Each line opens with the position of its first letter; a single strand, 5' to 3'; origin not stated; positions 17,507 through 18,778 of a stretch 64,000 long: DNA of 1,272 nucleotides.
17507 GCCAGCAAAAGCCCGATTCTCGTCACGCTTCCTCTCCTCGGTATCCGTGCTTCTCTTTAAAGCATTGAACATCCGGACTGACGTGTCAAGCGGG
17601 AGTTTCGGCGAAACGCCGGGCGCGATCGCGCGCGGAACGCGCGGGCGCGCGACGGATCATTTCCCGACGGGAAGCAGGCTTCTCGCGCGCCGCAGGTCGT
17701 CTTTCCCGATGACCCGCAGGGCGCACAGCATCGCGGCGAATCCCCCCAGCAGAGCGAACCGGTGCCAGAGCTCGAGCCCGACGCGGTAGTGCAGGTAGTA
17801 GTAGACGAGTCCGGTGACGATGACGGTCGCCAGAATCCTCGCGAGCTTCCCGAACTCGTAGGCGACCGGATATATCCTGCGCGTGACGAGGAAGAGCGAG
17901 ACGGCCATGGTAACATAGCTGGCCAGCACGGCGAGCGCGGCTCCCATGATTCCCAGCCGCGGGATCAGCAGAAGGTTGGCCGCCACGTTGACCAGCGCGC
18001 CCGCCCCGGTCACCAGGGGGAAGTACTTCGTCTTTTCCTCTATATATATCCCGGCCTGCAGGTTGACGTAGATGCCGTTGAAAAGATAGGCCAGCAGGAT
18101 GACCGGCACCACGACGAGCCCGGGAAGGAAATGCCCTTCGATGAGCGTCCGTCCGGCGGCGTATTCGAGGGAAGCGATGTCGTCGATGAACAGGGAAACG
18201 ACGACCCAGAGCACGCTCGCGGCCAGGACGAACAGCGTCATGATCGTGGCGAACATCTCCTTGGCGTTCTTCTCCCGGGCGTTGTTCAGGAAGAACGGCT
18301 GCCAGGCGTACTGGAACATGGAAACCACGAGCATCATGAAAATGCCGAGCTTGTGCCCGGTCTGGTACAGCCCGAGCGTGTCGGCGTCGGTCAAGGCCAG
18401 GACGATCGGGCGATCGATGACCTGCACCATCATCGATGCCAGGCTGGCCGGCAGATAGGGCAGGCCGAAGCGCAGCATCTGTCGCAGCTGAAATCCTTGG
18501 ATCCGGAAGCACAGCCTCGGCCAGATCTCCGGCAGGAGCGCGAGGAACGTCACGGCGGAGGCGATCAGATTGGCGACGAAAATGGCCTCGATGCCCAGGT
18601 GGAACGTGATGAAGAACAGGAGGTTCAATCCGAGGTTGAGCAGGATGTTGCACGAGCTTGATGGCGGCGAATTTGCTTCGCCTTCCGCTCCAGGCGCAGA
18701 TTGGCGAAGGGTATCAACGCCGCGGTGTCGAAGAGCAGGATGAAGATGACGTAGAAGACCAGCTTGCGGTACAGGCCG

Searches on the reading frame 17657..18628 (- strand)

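Call 48: search_protein_families(library=ncbifam, max_evalue=0.000001, proteins=[window:17657-18628:-])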
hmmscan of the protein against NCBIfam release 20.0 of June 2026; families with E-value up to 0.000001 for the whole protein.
window:17657-18628:- (323 aa): 1 family
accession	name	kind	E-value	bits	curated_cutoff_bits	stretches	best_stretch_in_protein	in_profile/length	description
NF050818.1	PolSacchBiosHfsF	equivalog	3.9e-09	36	700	1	15-275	169-429/468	polysaccharide biosynthesis protein HfsF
